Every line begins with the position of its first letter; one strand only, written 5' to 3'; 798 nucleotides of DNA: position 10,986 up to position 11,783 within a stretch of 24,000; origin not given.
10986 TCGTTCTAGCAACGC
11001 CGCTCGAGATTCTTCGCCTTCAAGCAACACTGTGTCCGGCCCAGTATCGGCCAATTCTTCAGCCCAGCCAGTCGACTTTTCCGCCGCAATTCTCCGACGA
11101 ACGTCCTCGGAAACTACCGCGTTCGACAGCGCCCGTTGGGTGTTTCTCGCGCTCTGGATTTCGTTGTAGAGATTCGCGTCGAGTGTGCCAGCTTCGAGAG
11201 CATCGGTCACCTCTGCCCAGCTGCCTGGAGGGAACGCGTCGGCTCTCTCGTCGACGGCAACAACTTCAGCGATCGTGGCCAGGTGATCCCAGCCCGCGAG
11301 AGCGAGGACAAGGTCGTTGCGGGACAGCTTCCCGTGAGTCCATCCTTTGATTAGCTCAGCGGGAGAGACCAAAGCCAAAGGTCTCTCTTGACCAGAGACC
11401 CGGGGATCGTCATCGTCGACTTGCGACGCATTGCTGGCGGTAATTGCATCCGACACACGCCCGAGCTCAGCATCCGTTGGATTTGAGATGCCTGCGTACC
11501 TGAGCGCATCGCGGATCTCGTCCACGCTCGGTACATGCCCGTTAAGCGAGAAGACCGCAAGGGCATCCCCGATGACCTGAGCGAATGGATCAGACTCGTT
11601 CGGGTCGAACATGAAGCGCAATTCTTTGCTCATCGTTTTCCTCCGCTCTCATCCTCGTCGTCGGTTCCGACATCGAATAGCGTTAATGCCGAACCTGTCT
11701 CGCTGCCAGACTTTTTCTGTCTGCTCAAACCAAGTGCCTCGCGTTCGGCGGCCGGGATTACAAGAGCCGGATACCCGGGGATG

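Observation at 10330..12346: Uncharacterised translationally coupled three-gene operon (HNH-like Zn-finger + acidic repeat protein + small paralogous-motif protein) at the att-proximal tip of the AICE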

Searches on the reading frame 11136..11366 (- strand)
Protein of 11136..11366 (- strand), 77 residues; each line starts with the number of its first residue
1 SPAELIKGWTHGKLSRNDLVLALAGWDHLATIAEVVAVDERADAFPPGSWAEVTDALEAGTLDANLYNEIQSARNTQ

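Call 95: search_solved_structures(query=A6, max_evalue=10, show_alignments=2)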
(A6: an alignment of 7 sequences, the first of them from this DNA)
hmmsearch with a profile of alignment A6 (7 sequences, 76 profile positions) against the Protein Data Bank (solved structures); distinct sequences matched with E-value up to 10: 3.
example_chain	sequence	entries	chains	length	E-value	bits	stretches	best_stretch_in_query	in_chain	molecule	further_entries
3e9n_A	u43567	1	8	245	0.12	15.7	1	13-39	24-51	PUTATIVE SHORT-CHAIN DEHYDROGENASE/REDUCTASE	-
7oa5_A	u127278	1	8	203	0.44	14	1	10-52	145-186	Holliday junction ATP-dependent DNA helicase RuvA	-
8ygu_A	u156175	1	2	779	1.3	12.5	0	24-60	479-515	Outer capsid protein VP4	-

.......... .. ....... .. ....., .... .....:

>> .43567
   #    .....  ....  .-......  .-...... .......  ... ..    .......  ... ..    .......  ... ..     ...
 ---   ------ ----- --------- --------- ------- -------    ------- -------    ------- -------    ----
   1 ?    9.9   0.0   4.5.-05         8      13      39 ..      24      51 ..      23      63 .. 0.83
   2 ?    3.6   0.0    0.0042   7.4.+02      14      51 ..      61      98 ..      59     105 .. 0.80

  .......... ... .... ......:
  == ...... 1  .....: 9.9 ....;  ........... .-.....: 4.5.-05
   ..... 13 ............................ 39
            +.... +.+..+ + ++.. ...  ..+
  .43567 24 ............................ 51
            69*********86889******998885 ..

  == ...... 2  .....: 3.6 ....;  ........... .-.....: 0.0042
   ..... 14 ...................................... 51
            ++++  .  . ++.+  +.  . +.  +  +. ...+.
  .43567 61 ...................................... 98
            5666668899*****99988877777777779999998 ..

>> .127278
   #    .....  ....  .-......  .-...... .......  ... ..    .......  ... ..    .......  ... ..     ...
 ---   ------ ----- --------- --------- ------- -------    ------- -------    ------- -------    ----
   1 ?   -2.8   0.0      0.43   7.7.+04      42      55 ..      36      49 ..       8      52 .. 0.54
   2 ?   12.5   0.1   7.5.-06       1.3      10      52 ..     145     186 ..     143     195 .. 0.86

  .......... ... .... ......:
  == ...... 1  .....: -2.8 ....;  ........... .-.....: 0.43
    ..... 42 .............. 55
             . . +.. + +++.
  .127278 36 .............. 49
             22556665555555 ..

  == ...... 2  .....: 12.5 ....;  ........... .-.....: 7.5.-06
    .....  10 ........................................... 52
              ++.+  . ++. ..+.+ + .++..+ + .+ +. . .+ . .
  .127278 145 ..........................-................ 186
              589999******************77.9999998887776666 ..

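Call 111: search_protein_families(library=pfam, alignment_id=A6, max_evalue=10)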
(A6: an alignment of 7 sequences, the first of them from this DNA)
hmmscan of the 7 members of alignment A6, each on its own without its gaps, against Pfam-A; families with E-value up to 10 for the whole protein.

A. member 1, seq(77 aa): 0 families

B. families by the number of members that match (of 7 scanned): 2 families
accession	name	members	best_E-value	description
PF13490.11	zf-HC2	1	0.1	Putative zinc-finger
PF02441.25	Flavoprotein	1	0.18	Flavoprotein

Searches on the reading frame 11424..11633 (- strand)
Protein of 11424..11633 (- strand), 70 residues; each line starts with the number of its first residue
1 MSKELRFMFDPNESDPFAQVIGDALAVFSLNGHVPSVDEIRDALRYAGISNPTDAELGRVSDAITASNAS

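Call 96: search_solved_structures(query=A7, max_evalue=10, show_alignments=2)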
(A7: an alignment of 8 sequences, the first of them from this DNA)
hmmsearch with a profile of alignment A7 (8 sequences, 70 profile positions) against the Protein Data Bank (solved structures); distinct sequences matched with E-value up to 10: 8.
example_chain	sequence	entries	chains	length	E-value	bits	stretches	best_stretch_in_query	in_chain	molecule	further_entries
7orz_A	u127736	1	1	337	0.062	16.8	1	40-66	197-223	UDP-N-acetylenolpyruvoylglucosamine reductase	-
7osq_A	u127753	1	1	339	0.063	16.7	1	40-66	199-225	UDP-N-acetylenolpyruvoylglucosamine reductase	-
4jay_A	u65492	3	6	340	0.063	16.7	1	40-66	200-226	UDP-N-acetylenolpyruvoylglucosamine reductase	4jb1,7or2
8vl3_A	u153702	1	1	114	0.08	16.4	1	35-65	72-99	De novo designed protein F3 parent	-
2m0n_A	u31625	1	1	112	0.11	16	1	34-66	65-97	Putative uncharacterized protein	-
8d2k_A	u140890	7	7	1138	0.32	14.5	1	33-59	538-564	CRISPR-associated endonuclease, Csn1 family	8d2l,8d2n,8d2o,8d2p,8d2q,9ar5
7bv5_C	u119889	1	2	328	0.61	13.6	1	30-49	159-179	tRNA-specific adenosine deaminase subunit TAD3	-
3ol3_A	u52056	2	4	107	1.2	12.6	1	8-65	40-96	Putative uncharacterized protein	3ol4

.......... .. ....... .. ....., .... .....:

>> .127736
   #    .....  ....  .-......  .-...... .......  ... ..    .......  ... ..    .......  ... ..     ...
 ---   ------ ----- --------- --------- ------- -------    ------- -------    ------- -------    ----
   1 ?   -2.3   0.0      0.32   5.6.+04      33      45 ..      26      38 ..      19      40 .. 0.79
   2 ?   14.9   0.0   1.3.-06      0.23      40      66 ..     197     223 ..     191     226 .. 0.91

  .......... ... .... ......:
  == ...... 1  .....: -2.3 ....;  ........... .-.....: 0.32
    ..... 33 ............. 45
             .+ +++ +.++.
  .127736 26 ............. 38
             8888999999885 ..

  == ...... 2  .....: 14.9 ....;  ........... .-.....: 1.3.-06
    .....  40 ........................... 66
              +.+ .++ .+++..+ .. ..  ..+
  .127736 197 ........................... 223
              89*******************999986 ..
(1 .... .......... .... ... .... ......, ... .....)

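Call 98: search_protein_families(library=pfam, alignment_id=A7, max_evalue=10)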
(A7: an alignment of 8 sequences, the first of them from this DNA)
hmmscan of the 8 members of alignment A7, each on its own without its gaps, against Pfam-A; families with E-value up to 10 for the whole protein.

A. member 1, seq(70 aa): 0 families

B. families by the number of members that match (of 8 scanned): 5 families
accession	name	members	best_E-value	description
PF13522.11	GATase_6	1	0.0053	Glutamine amidotransferase domain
PF13537.11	GATase_7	1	0.013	Glutamine amidotransferase domain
PF14747.11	DUF4473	1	0.082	Domain of unknown function (DUF4473)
PF20431.4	E_motif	1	0.18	E motif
PF22254.1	TFA2_E-tether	1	0.19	Tfa2 E-tether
